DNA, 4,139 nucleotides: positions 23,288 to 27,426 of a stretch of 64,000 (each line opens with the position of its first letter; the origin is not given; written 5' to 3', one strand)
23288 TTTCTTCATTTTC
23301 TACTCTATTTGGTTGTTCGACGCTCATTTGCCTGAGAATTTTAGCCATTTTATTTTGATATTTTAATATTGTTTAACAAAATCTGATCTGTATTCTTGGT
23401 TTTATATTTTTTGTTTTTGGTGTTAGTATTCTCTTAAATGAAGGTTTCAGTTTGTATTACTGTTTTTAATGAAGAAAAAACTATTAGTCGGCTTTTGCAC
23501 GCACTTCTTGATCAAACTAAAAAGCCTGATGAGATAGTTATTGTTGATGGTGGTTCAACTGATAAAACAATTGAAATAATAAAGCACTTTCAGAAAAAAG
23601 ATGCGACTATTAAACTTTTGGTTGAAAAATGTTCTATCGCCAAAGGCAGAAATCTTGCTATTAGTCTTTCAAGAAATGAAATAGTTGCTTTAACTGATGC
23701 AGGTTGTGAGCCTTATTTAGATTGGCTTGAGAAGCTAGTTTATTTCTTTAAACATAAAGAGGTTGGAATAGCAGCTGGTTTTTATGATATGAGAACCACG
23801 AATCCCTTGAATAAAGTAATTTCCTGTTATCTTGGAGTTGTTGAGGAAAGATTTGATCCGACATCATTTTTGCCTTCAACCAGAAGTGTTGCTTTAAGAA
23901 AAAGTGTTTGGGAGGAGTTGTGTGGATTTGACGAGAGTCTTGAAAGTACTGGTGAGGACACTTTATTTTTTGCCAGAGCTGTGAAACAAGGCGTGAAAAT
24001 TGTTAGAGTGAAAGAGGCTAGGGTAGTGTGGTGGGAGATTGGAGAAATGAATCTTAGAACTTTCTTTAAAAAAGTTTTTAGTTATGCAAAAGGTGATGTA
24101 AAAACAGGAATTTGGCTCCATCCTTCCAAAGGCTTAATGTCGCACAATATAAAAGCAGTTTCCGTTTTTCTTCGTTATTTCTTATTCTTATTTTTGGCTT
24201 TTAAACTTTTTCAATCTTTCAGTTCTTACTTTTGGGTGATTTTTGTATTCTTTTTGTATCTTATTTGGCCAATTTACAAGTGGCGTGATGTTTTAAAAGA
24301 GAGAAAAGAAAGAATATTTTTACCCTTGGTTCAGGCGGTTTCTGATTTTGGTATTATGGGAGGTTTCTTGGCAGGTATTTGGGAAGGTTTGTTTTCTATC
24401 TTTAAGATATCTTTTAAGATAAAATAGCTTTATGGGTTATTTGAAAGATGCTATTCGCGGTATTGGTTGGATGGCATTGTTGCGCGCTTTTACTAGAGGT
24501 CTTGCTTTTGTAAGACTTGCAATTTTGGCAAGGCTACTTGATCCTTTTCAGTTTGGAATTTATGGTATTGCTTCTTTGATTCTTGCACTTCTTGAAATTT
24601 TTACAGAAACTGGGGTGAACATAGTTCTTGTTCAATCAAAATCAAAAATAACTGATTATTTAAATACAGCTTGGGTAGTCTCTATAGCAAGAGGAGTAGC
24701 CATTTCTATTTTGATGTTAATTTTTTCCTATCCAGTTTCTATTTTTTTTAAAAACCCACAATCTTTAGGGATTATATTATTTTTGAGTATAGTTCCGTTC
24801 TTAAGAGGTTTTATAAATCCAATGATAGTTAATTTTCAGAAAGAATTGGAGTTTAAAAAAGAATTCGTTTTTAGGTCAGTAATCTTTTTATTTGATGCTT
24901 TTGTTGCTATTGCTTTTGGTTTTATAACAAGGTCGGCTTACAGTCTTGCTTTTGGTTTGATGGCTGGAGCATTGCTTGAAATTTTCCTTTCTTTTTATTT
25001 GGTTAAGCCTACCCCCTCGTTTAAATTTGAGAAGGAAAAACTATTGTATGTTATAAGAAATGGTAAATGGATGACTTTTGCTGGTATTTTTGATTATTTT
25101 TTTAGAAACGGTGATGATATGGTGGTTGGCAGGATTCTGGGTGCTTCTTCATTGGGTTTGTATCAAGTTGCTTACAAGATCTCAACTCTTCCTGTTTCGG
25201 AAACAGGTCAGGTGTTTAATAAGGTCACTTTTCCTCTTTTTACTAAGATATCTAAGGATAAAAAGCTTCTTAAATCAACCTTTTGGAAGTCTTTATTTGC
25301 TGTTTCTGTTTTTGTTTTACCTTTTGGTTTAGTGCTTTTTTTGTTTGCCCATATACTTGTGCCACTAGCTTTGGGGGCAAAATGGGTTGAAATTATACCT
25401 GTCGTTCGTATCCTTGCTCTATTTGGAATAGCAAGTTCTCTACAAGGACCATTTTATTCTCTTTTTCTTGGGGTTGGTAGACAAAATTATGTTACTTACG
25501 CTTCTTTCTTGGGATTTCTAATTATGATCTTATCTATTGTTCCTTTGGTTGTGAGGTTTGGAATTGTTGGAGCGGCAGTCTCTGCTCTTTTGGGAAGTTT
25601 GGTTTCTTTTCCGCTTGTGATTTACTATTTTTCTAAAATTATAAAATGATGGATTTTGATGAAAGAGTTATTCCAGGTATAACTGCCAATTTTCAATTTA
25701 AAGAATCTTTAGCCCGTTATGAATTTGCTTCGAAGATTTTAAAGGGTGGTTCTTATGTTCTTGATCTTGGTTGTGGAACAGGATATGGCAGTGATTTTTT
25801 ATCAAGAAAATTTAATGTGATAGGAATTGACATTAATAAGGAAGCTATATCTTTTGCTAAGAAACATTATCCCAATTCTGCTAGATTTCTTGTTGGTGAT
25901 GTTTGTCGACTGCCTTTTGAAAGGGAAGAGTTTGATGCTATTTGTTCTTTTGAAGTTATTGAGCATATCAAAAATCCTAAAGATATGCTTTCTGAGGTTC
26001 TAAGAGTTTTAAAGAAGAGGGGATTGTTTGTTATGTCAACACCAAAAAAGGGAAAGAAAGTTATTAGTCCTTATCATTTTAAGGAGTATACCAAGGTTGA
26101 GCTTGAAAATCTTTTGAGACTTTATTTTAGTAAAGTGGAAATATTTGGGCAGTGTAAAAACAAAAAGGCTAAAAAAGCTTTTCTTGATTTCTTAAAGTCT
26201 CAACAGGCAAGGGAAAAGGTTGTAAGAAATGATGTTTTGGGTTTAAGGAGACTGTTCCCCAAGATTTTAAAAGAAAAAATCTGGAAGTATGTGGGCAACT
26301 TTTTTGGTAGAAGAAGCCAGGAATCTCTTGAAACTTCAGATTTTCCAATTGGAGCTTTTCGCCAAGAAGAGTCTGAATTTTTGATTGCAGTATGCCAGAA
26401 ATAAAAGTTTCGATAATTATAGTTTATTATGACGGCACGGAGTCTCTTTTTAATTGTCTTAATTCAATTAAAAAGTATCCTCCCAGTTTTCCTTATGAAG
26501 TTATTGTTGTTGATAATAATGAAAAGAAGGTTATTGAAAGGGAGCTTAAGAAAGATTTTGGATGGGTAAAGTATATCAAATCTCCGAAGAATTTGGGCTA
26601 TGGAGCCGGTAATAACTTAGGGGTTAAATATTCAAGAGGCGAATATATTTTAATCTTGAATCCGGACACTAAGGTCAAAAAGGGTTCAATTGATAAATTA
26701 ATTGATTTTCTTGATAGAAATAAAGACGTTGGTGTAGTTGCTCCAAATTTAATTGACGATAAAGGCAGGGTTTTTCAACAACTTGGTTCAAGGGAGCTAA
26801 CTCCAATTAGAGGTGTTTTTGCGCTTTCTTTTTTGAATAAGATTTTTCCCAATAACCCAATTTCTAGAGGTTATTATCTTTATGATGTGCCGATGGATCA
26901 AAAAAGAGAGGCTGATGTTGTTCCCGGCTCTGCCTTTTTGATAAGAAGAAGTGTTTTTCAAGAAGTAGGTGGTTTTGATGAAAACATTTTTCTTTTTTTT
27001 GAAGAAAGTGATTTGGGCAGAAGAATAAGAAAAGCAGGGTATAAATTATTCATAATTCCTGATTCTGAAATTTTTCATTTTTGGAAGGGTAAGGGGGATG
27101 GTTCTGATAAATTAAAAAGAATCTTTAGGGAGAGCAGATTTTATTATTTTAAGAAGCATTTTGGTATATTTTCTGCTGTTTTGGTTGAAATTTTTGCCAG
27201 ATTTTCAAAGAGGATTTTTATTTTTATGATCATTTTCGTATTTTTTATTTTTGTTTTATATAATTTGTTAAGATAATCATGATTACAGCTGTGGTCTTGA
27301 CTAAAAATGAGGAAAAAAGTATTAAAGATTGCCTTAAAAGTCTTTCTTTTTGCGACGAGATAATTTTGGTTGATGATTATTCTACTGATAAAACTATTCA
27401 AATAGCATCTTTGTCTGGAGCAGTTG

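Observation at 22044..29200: Eight-gene surface glycosylation island ending in a Wzy_C/O-antigen-ligase-like protein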

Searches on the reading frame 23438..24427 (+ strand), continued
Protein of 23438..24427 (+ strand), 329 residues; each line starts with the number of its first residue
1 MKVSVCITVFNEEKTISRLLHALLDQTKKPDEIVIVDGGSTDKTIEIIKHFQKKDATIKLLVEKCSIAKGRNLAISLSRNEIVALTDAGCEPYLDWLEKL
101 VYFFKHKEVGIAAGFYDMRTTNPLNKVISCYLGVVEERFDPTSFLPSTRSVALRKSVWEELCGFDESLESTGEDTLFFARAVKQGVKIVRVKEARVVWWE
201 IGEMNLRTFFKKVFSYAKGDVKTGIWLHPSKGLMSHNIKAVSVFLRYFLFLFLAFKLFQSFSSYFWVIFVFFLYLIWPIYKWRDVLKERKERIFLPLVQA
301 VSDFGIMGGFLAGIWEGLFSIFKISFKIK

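Call 54: fold_search(model_id=the predicted structure, library=pdb)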
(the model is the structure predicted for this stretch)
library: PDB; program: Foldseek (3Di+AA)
matches with E <= 10: 1171; with E <= 0.001: 375
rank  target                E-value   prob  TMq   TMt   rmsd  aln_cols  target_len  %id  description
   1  9omk_B                1.8e-13  1.00  0.50  0.63   6.1       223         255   20  WrtF fucosyltransferase - trisaccharide acceptor (released 2025-10-29)
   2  9omh_A                3.0e-13  1.00  0.51  0.62   6.7       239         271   19  WrtF fucosyltransferase - Apo (released 2025-10-29)
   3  9omh_D                3.8e-13  1.00  0.53  0.63  10.7       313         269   16  WrtF fucosyltransferase - Apo (released 2025-10-29)
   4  8bz7_C                3.8e-13  1.00  0.50  0.29   8.9       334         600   16  Crystal structure of the L. monocytogenes RmlT in complex with TDP-rhamnose (released 2023-12-27)
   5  8bz7_A                4.0e-13  1.00  0.50  0.29  11.3       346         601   17  Crystal structure of the L. monocytogenes RmlT in complex with TDP-rhamnose (released 2023-12-27)
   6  9oml_A                4.3e-13  1.00  0.51  0.64   6.7       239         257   18  WrtF fucosyltransferase - acetylated trisaccharide acceptor (released 2025-10-29)
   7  5tzi                  4.5e-13  1.00  0.50  0.49  11.1       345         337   18  Crystal structure of S. aureus TarS 1-349 (released 2017-01-04)
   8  8bz5_A                5.1e-13  1.00  0.50  0.29  11.4       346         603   16  Crystal structure of the L. monocytogenes RmlT in complex with HEPES (released 2023-12-27)
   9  9omm_A                5.4e-13  1.00  0.52  0.65   6.6       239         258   19  WrtF fucosyltransferase - tetrasaccharide product (released 2025-10-29)
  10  8bz7_D                5.4e-13  1.00  0.50  0.29  10.9       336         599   16  Crystal structure of the L. monocytogenes RmlT in complex with TDP-rhamnose (released 2023-12-27)
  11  9omm_B                6.1e-13  1.00  0.51  0.61   6.0       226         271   19  WrtF fucosyltransferase - tetrasaccharide product (released 2025-10-29)
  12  8bz6_B                6.5e-13  1.00  0.50  0.29  11.4       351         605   16  Crystal structure of the L. monocytogenes RmlT in complex with UDP-glucose (released 2023-12-27)
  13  8bz5_B                7.3e-13  1.00  0.49  0.28  10.9       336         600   17  Crystal structure of the L. monocytogenes RmlT in complex with HEPES (released 2023-12-27)
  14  8bz7_E                8.2e-13  1.00  0.49  0.29  12.1       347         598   17  Crystal structure of the L. monocytogenes RmlT in complex with TDP-rhamnose (released 2023-12-27)
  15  2z86_B                9.2e-13  1.00  0.51  0.29   6.7       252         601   21  Crystal structure of chondroitin polymerase from Escherichia coli strain K4 (K4CP) complexed with UDP-GlcUA and UDP (released 2008-09-16)
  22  8snc_A                1.8e-12  1.00  0.72  0.51   5.3       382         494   14  Chlorella virus Hyaluronan Synthase bound to GlcA extended GlcNAc primer (released 2024-05-01)
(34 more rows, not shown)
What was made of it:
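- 23438..24427 (+): Membrane-embedded GT2 (329 aa: a GT-A domain plus three C-terminal helices). It is the first gene of the six-gene operon and probably acts on a lipid-linked acceptor. The best whole-chain fold match is hyaluronan synthase 8snc (TMq 0.72), then PcManGT (0.59) (call 54).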

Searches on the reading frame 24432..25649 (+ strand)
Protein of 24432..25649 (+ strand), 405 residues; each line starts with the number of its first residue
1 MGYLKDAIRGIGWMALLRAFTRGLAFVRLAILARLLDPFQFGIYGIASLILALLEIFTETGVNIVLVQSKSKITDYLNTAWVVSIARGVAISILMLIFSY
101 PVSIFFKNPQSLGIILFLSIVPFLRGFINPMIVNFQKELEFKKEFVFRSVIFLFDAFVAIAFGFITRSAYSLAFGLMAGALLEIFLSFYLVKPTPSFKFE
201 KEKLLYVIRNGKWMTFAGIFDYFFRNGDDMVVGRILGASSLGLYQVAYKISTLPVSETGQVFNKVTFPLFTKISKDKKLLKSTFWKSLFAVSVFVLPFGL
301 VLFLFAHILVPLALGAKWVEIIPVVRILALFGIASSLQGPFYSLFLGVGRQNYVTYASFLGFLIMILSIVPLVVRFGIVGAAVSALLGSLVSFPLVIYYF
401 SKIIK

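Call 4: search_protein_families(library=pfam, proteins=[window:24432-25649:+], max_evalue=0.01)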
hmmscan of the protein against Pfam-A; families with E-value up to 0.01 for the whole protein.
window:24432-25649:+ (405 aa): 2 families
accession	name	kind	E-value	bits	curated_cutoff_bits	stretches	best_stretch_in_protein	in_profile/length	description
PF13440.11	Polysacc_synt_3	-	4e-67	227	23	1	31-323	1-293/293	Polysaccharide biosynthesis protein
PF01943.22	Polysacc_synt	-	6.2e-30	105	28.2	1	9-273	3-273/274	Polysaccharide biosynthesis protein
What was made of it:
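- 24432..25649 (+): Wzx-type MOP flippase (405 aa). PF13440 4e-67 and PF01943 6e-30 (call 4).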

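Call 5: search_protein_families(library=ncbifam, proteins=[window:24432-25649:+], max_evalue=0.01)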
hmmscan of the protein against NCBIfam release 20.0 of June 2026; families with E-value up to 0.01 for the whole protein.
window:24432-25649:+ (405 aa): 3 families
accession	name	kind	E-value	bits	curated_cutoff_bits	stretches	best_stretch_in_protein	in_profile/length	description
NF007773.0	PRK10459.1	equivalog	1.2e-50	173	273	1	5-402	5-404/492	MOP flippase family protein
NF047674.1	TeichurnBiosyTuaB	equivalog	1.2e-35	123.5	580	1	8-398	9-401/469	teichuronic acid biosynthesis protein TuaB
NF058658.1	Oglyco_Wzx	exception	3.7e-20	72.4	720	1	7-379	10-381/478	O-glycosylation flippase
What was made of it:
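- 24432..25649 (+): NCBIfam gives MOP flippase PRK10459 1e-50 and TuaB 1e-35 (call 5).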

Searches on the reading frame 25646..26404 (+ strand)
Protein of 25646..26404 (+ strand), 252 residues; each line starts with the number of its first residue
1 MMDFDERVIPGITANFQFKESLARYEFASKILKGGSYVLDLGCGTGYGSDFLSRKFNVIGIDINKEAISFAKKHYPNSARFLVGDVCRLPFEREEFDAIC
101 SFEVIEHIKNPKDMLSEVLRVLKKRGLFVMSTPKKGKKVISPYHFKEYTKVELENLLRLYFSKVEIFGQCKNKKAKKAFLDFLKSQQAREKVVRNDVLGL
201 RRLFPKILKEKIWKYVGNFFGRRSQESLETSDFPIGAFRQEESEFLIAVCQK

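Call 4: search_protein_families(library=pfam, proteins=[window:25646-26404:+], max_evalue=0.01)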
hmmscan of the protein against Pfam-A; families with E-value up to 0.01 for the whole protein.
window:25646-26404:+ (252 aa): 14 families
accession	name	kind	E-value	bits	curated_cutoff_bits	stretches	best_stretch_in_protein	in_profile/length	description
PF08241.18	Methyltransf_11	-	3.9e-25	88.7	21.2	1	39-130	1-95/95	Methyltransferase domain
PF13847.12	Methyltransf_31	-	5.5e-23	81.7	27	1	33-147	2-124/145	Methyltransferase domain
PF13649.12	Methyltransf_25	-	1.1e-21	77.8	27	1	38-126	1-97/97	Methyltransferase domain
PF13489.12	Methyltransf_23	-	5.8e-18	65.6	27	1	23-139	11-125/164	Methyltransferase domain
PF08242.18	Methyltransf_12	-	1.9e-13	51.4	30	1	39-128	1-98/98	Methyltransferase domain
PF01209.24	Ubie_methyltran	-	5e-08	33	20.1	1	33-149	46-170/233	ubiE/COQ5 methyltransferase family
PF02353.26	CMAS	-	1.3e-07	31.7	27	1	32-133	60-167/273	Mycolic acid cyclopropane synthetase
PF07021.18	MetW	-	3.1e-07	30.7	21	1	26-124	5-104/193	Methionine biosynthesis protein MetW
PF01728.25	FtsJ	-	1.2e-06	29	24.1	1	30-167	17-162/181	FtsJ-like methyltransferase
PF03141.22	Methyltransf_29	-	7.7e-06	25.2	23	1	36-136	119-223/506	Putative S-adenosyl-L-methionine-dependent methyltransferase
PF08003.17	Methyltransf_9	-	0.00012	21.6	23.8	1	35-132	116-219/315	Protein of unknown function (DUF1698)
PF03848.20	TehB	-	0.00022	21.2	20.4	1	28-74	25-71/193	Tellurite resistance protein TehB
PF05175.20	MTS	-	0.0018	18.4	23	1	37-100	34-103/170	Methyltransferase small domain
PF01135.25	PCMT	-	0.0097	16.1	20.3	0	32-75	71-118/210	Protein-L-isoaspartate(D-aspartate) O-methyltransferase (PCMT)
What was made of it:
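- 25646..26404 (+): Class I SAM-dependent methyltransferase (252 aa). This is an accessory gene and presumably methylates a sugar. PF08241 3.9e-25 (call 4).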

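Call 5: search_protein_families(library=ncbifam, proteins=[window:25646-26404:+], max_evalue=0.01)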
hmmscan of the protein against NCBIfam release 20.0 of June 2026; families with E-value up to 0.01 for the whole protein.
window:25646-26404:+ (252 aa): 51 families (the best 25 are shown)
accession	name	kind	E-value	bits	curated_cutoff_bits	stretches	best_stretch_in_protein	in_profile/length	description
TIGR02072.1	BioC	equivalog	1.3e-18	67.7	184.95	1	37-136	37-138/244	malonyl-ACP O-methyltransferase BioC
NF045667.1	MTase_DVU1556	equivalog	2e-18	66.6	155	1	32-131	20-120/213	DVU_1556 family methyltransferase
TIGR01983.1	UbiG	equivalog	3.5e-17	62.5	102.95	1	35-135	50-156/228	bifunctional 2-polyprenyl-6-hydroxyphenol methylase/3-demethylubiquinol 3-O-methyltransferase UbiG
NF045825.1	FAmtase_mtf2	equivalog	5.2e-15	55.4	400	1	34-137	58-165/248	fatty-acid O-methyltransferase Mtf2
NF045823.1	PthPhpthDimycoMt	equivalog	1.5e-14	53.8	300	1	28-134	60-170/256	phthiotriol/phenolphthiotriol dimycocerosates methyltransferase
TIGR01934.1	MenG_MenH_UbiE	subfamily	4.4e-14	52.3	158.35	1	31-150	35-161/223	ubiquinone/menaquinone biosynthesis methyltransferase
TIGR04345.1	ovoA_Cterm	equivalog_domain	1.7e-12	47.4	170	2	78-137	117-176/242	putative 4-mercaptohistidine N1-methyltransferase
NF008823.0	PRK11873.1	subfamily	1.8e-12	47.4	263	1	32-131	75-182/272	arsenite methyltransferase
NF001244.0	PRK00216.1-5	equivalog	2.9e-12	46.4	216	1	34-135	48-158/236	bifunctional demethylmenaquinone methyltransferase/2-methoxy-6-polyprenyl-1,4-benzoquinol methylase UbiE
NF008300.0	PRK11088.1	equivalog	4.1e-12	46.2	303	1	35-135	86-184/272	23S rRNA (guanine(745)-N(1))-methyltransferase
NF047649.1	MTase_UXPK_star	exception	5e-11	42.1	460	1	30-130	73-181/283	methyltransferase/UXPK-star double selenoprotein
NF008686.0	PRK11705.1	equivalog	1.2e-10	41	400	1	32-132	165-267/383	cyclopropane fatty acyl phospholipid synthase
NF041536.1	ArsM_DUF2284_UU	exception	5.4e-10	38.2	575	1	32-131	74-181/459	arsenite methyltransferase/DUF2284 domain selenoprotein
NF041537.1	ArsM_AhpD_UU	exception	1e-09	37.7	510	1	31-130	73-180/345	arsenite methyltransferase/AhpD domain selenoprotein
NF007610.0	PRK10258.1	equivalog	3.2e-09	36.5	342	1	36-132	44-140/251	malonyl-ACP O-methyltransferase BioC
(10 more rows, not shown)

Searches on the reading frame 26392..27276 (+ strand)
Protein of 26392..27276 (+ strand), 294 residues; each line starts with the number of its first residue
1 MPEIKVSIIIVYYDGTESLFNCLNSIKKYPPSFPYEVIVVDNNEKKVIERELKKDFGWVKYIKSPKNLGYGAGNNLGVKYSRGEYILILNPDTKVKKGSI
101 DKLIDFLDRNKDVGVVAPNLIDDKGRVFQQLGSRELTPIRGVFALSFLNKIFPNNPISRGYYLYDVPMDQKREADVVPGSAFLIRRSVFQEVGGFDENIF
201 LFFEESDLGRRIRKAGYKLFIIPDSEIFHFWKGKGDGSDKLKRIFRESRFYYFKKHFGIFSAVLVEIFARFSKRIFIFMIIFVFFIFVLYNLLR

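Call 4: search_protein_families(library=pfam, proteins=[window:26392-27276:+], max_evalue=0.01)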
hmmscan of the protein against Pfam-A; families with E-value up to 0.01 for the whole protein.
window:26392-27276:+ (294 aa): 5 families
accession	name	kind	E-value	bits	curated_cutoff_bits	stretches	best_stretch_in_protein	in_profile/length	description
PF00535.33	Glycos_transf_2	-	1.6e-21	77.4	23.3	1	7-192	1-167/168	Glycosyl transferase family 2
PF13641.12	Glyco_tranf_2_3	-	3.1e-09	37.6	27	1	6-230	3-212/230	Glycosyltransferase like family 2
PF13632.12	Glyco_trans_2_3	-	1.7e-08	35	27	1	85-288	1-171/198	Glycosyl transferase family group 2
PF10111.15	Glyco_tranf_2_2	-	8.1e-08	32.5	27.3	1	21-215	17-202/276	Glycosyltransferase like family 2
PF02709.20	Glyco_transf_7C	-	0.0042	17.1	23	1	177-224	19-67/78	N-terminal domain of galactosyltransferase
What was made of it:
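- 26392..27276 (+): GT2 (294 aa, with one C-terminal hydrophobic helix). This is an accessory gene, here without the GT-C (PMT_2) half that most relatives carry. PF00535 1.6e-21 (call 4).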

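Call 5: search_protein_families(library=ncbifam, proteins=[window:26392-27276:+], max_evalue=0.01)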
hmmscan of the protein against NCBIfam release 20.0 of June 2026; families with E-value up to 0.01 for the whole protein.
window:26392-27276:+ (294 aa): 20 families
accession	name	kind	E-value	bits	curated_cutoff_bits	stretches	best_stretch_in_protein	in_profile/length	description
TIGR03965.1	mycofact_glyco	equivalog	3.6e-15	55.8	280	2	5-121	75-192/467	mycofactocin biosynthesis glycosyltransferase MftF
TIGR01556.1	rhamnosyltran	subfamily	3.4e-14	52.7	200.55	2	35-128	22-120/281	rhamnosyltransferase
TIGR04283.1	glyco_like_mftF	equivalog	7.5e-14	51.8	182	2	6-114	1-105/221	TIGR04283 family arsenosugar biosynthesis glycosyltransferase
NF041875.1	EPS_EpsD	equivalog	7.6e-14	51.8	370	2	6-113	1-110/325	exopolysaccharide biosynthesis glycosyltransferase EpsD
NF038299.1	EPS_HpsN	equivalog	1.8e-13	50.1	425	1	5-276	2-267/317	hormogonium polysaccharide biosynthesis glycosyltransferase HpsN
NF007482.0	PRK10073.1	equivalog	2.3e-07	30.2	423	1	5-112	7-116/334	glycosyltransferase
TIGR03111.1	glyc2_xrt_Gpos1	hypoth_equivalog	1e-06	27.8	363.95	1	5-125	50-174/439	TIGR03111 family XrtG-associated glycosyltransferase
NF050050.1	ProtGlycPglI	equivalog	1.1e-06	28.2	500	1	5-137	3-137/306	GalNAc(5)-diNAcBac-PP-undecaprenol beta-1,3-glucosyltransferase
NF041394.1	GtaseAglG_Halo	equivalog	3.9e-06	26.4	440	1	5-121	2-124/304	glucosyl-dolichyl phosphate glucuronosyltransferase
TIGR03937.1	PgaC_IcaA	equivalog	4.4e-06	25.9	422.3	1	5-119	46-162/407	poly-beta-1,6-N-acetyl-D-glucosamine synthase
NF047683.1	TeichurnBiosyTuaG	equivalog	4.9e-06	26.4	400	1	5-128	7-133/252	teichuronic acid biosynthesis protein TuaG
NF050113.1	gal_furan_GlfT1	equivalog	1.1e-05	24.9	330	1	8-80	3-74/290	galactofuranosyltransferase GlfT1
TIGR04440.1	glyco_TIGR04440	domain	1.3e-05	25.1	70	1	5-116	1-115/215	TIGR00180 family glycosyltransferase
NF038302.1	EPS_HpsE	equivalog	9.8e-05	21.5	300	1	5-119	2-123/307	hormogonium polysaccharide biosynthesis glycosyltransferase HpsE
TIGR04242.1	nodulat_NodC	equivalog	0.00018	20.6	550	1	2-120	48-168/395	chitooligosaccharide synthase NodC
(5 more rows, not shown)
